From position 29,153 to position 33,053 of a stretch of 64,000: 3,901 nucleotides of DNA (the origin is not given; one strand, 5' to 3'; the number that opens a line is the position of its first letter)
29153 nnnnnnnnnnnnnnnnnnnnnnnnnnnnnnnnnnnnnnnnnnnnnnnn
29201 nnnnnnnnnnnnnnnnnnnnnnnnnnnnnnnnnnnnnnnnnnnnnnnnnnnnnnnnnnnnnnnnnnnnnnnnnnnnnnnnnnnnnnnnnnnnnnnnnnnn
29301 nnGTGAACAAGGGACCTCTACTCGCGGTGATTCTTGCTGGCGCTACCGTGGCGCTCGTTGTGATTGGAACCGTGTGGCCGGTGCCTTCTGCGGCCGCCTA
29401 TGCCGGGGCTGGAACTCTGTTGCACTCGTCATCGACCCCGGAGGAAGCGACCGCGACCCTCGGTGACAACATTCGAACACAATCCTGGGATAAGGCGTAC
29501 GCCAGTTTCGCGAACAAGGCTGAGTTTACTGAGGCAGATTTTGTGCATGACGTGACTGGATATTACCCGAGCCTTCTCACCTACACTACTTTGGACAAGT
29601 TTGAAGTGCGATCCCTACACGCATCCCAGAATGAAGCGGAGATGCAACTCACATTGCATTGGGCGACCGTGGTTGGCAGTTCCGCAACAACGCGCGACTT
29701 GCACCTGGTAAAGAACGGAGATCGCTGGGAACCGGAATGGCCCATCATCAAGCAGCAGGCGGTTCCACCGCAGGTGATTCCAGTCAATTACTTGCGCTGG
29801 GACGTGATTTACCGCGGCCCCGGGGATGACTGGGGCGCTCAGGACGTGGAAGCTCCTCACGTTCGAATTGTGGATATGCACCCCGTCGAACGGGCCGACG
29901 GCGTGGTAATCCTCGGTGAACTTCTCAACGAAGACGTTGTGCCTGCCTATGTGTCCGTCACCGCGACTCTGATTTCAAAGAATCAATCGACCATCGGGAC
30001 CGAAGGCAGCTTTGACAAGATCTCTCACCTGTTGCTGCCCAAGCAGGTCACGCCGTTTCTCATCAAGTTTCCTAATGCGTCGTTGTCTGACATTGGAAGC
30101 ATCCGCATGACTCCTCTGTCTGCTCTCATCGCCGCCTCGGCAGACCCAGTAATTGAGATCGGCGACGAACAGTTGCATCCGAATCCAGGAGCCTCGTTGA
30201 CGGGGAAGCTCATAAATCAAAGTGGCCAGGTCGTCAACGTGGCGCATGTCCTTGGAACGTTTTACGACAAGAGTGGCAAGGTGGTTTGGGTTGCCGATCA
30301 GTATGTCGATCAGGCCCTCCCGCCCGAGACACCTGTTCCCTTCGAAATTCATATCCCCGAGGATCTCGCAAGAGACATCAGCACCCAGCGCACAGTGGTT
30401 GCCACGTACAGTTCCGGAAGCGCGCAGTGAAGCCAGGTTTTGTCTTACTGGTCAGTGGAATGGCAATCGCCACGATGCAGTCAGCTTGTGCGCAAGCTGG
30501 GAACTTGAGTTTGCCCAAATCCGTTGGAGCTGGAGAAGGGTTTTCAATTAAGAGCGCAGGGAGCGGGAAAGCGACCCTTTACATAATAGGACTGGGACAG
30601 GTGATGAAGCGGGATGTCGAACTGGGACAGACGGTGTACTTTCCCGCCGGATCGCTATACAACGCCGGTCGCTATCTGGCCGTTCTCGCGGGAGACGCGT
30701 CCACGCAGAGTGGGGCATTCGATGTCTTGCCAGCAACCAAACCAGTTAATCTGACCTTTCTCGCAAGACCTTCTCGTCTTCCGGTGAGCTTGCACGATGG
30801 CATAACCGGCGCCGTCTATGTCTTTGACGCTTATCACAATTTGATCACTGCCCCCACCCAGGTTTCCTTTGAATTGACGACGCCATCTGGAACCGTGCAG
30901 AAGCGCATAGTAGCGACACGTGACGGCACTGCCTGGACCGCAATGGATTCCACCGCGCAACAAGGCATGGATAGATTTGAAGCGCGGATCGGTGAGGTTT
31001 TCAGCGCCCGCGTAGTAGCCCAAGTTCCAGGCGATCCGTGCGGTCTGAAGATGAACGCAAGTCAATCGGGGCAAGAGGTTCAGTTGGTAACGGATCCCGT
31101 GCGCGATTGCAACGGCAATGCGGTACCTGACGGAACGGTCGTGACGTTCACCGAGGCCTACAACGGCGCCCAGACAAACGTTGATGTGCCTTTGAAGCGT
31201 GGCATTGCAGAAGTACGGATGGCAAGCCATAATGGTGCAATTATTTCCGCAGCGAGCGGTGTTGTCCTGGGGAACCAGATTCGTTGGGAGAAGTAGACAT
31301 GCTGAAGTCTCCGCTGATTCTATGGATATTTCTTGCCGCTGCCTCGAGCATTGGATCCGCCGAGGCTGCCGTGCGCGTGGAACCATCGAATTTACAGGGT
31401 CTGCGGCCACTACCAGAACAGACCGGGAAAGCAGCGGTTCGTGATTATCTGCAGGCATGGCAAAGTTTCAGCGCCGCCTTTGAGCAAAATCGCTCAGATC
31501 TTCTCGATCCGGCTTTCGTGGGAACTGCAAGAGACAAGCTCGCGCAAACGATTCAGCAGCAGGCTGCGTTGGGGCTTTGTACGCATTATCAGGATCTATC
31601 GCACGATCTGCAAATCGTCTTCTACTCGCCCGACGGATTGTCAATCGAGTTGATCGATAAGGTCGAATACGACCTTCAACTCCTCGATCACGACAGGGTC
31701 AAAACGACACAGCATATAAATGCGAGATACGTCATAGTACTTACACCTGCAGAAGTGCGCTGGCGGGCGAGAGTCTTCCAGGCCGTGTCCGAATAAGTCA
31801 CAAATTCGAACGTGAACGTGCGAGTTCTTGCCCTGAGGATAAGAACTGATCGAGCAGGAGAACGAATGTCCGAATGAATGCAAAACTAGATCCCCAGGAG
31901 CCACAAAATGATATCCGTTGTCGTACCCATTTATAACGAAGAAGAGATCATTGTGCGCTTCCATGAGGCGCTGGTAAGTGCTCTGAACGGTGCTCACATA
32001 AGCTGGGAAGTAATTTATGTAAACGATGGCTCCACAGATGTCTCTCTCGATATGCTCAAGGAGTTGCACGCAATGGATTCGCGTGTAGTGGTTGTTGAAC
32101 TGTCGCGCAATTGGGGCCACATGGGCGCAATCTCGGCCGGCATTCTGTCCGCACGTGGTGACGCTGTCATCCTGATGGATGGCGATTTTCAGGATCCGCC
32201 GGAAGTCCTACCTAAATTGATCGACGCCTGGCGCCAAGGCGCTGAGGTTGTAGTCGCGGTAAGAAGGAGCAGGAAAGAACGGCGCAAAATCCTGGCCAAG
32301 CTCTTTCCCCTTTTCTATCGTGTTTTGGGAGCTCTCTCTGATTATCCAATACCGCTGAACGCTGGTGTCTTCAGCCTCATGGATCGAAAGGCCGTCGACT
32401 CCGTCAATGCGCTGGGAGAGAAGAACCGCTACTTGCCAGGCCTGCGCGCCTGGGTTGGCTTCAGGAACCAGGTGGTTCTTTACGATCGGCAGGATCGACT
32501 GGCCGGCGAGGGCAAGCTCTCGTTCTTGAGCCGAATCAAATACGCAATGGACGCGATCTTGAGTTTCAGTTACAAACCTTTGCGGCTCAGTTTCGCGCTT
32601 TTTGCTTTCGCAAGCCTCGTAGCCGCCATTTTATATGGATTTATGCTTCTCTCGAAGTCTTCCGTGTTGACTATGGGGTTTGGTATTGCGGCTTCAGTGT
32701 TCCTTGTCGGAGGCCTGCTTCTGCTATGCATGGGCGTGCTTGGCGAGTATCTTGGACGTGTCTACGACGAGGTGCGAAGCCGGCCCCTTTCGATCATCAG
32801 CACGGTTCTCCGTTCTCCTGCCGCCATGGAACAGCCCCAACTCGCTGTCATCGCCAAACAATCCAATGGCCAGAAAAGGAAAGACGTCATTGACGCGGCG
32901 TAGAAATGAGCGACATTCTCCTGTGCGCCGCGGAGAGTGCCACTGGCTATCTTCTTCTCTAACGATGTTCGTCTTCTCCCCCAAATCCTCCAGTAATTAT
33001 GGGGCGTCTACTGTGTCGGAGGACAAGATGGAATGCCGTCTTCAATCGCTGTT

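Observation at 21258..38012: Candidate novel synthase-dependent exopolysaccharide/glycoconjugate export locus (Pel/Bcs/Pga-like parts, atypical composition)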

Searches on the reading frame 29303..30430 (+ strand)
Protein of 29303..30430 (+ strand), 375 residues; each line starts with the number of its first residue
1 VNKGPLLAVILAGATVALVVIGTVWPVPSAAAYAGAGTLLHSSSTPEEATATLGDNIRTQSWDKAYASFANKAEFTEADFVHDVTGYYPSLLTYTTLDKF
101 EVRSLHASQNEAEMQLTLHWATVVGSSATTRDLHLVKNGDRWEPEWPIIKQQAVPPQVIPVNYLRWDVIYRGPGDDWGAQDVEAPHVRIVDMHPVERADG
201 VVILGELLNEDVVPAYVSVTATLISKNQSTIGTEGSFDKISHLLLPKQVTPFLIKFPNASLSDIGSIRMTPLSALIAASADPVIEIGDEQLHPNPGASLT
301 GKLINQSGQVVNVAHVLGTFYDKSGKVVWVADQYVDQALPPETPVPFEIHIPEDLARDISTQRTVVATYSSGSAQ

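Call 3: search_protein_families(library=pfam, proteins=[window:29303-30430:+], max_evalue=0.01)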
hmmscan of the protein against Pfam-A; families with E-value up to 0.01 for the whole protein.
window:29303-30430:+ (375 aa): 0 families

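Call 5: search_protein_families(library=ncbifam, proteins=[window:29303-30430:+], max_evalue=0.01)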
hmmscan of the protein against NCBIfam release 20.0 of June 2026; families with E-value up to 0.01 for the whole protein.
window:29303-30430:+ (375 aa): 1 family
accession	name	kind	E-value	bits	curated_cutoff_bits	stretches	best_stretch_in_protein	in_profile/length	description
NF038353.1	FxLYD_dom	domain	0.00081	19.2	23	1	297-354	4-60/71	FxLYD domain-containing protein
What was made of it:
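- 29303..30430 (+): Membrane-anchored periplasmic partner of the GT-C enzyme (375 aa): an N-terminal helix-plus-sheet module followed by two beta-sandwich (FxLYD-like) modules. In most other lineages it is fused to the C-terminus of the GT-C enzyme. Weak FxLYD_dom hit, 8e-4 (call 5).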

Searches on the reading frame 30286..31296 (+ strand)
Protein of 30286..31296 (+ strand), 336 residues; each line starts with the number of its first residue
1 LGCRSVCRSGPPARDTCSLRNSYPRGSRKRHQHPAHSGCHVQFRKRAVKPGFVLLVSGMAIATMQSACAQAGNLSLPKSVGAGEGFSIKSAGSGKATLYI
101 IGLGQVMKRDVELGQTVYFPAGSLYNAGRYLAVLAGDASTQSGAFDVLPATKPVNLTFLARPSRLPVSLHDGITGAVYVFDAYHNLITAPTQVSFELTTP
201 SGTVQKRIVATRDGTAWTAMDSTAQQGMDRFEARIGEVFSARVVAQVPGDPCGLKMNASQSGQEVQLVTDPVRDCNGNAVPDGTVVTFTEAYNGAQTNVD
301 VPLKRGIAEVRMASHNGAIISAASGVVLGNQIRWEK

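Call 3: search_protein_families(library=pfam, proteins=[window:30286-31296:+], max_evalue=0.01)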
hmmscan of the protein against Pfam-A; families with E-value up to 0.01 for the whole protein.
window:30286-31296:+ (336 aa): 1 family
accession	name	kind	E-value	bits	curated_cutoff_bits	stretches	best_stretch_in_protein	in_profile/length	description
PF09134.16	Invasin_D3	-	0.0018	19.2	33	0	170-235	19-82/98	Invasin, domain 3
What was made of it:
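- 30427..31296 (+): Exported protein with Ig-like (Big_1/Invasin_D3-like) repeats, 289 aa counted from the GTG that overlaps the preceding stop codon. Weak Invasin_D3 hit (call 3).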

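Call 5: search_protein_families(library=ncbifam, proteins=[window:30286-31296:+], max_evalue=0.01)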
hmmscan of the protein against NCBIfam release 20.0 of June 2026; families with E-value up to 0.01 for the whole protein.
window:30286-31296:+ (336 aa): 0 families

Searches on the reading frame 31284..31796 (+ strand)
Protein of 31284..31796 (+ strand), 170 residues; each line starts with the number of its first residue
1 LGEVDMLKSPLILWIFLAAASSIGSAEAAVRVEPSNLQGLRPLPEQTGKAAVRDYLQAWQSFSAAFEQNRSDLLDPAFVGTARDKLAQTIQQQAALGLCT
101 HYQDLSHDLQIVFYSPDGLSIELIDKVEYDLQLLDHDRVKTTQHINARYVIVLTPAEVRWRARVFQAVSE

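Call 3: search_protein_families(library=pfam, proteins=[window:31284-31796:+], max_evalue=0.01)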
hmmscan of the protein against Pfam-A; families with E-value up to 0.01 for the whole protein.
window:31284-31796:+ (170 aa): 0 families

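Call 5: search_protein_families(library=ncbifam, proteins=[window:31284-31796:+], max_evalue=0.01)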
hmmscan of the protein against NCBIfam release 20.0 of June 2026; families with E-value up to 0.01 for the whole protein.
window:31284-31796:+ (170 aa): 1 family
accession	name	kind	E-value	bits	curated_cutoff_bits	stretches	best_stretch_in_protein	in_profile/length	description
NF041712.1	techglyph_taseTarF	equivalog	0.0049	16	550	1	60-153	165-255/388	teichoic acid glycerol-phosphate transferase TarF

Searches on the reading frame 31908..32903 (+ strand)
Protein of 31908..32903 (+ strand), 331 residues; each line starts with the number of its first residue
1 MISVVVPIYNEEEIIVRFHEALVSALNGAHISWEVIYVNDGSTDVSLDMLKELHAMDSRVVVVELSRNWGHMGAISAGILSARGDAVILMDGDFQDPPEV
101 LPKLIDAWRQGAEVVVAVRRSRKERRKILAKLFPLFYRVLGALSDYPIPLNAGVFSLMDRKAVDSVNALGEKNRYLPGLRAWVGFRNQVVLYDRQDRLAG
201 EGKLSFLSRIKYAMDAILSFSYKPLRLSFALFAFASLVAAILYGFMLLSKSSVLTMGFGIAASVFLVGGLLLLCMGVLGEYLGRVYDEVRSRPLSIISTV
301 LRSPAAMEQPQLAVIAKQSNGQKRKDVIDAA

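Call 3: search_protein_families(library=pfam, proteins=[window:31908-32903:+], max_evalue=0.01)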
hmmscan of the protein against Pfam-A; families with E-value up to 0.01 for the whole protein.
window:31908-32903:+ (331 aa): 3 families
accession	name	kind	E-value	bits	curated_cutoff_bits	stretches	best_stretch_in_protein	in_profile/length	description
PF00535.33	Glycos_transf_2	-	1.2e-33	116.8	23.3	1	3-164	1-165/168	Glycosyl transferase family 2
PF13641.12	Glyco_tranf_2_3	-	1.4e-08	35.5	27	1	2-166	3-174/230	Glycosyltransferase like family 2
PF10111.15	Glyco_tranf_2_2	-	0.004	17.1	27.3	1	3-100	1-98/276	Glycosyltransferase like family 2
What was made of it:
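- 31908..32903 (+): GT2 polyprenyl-phosphate glycosyltransferase of the GtrB/ArnC/PgfS/DPM1 type, with two C-terminal TM helices. Predicted to make the lipid-linked sugar donor for the GT-C enzyme. Glycos_transf_2 1.2e-33 (call 3).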

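Call 5: search_protein_families(library=ncbifam, proteins=[window:31908-32903:+], max_evalue=0.01)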
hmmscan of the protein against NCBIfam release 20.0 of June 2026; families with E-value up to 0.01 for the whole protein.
window:31908-32903:+ (331 aa): 24 families
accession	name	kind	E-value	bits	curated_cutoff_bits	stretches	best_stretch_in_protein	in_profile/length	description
NF047588.1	GlcsyltransPgfSStrep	equivalog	6.5e-73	245.6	500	1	2-298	3-303/308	glycosyltransferase PgfS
NF007986.1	PRK10714.1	equivalog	6.5e-42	143.7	529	1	2-302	8-313/316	undecaprenyl-phosphate 4-deoxy-4-formamido-L-arabinose transferase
TIGR03937.1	PgaC_IcaA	equivalog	2.8e-15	56.2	422.3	1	1-95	46-137/407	poly-beta-1,6-N-acetyl-D-glucosamine synthase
NF041875.1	EPS_EpsD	equivalog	4.2e-12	46.1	370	1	2-116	1-112/325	exopolysaccharide biosynthesis glycosyltransferase EpsD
NF007482.0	PRK10073.1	equivalog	5.2e-12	45.4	423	1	2-107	8-109/334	glycosyltransferase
NF047683.1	TeichurnBiosyTuaG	equivalog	2.4e-11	43.8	400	1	2-106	8-109/252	teichuronic acid biosynthesis protein TuaG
TIGR04283.1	glyco_like_mftF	equivalog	2.3e-08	33.9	182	1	2-116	1-105/221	TIGR04283 family arsenosugar biosynthesis glycosyltransferase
NF041394.1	GtaseAglG_Halo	equivalog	4.4e-08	32.7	440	1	2-117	3-116/304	glucosyl-dolichyl phosphate glucuronosyltransferase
TIGR04242.1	nodulat_NodC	equivalog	8.1e-08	31.6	550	1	2-112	50-160/395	chitooligosaccharide synthase NodC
TIGR03965.1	mycofact_glyco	equivalog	8.4e-07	28.2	280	1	2-117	76-188/467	mycofactocin biosynthesis glycosyltransferase MftF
NF010496.0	PRK13915.1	equivalog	1.8e-06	27.2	262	1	2-106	33-140/307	glucosyl-3-phosphoglycerate synthase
NF038302.1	EPS_HpsE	equivalog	2.4e-06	26.7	300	1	2-93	3-96/307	hormogonium polysaccharide biosynthesis glycosyltransferase HpsE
NF050050.1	ProtGlycPglI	equivalog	1.1e-05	25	500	1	2-117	4-117/306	GalNAc(5)-diNAcBac-PP-undecaprenol beta-1,3-glucosyltransferase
NF053739.1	GlytfEpsEBac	equivalog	1.8e-05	23.9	450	1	2-94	3-93/265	glycosyltransferase EpsE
NF038299.1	EPS_HpsN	equivalog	4.1e-05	22.7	425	1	1-118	2-116/317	hormogonium polysaccharide biosynthesis glycosyltransferase HpsN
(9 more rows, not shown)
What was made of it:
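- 31908..32903 (+): PgfS 6.5e-73 (residues 2-298 against 3-303 of 308) and ArnC 6.5e-42 (2-302 against 8-313 of 316), both below equivalog cut-offs (call 5).
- Checked: GT2: 31908-32903, with full-length matches to PgfS (6.5e-73) and ArnC (6.5e-42), both below equivalog cut-offs (call 5).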
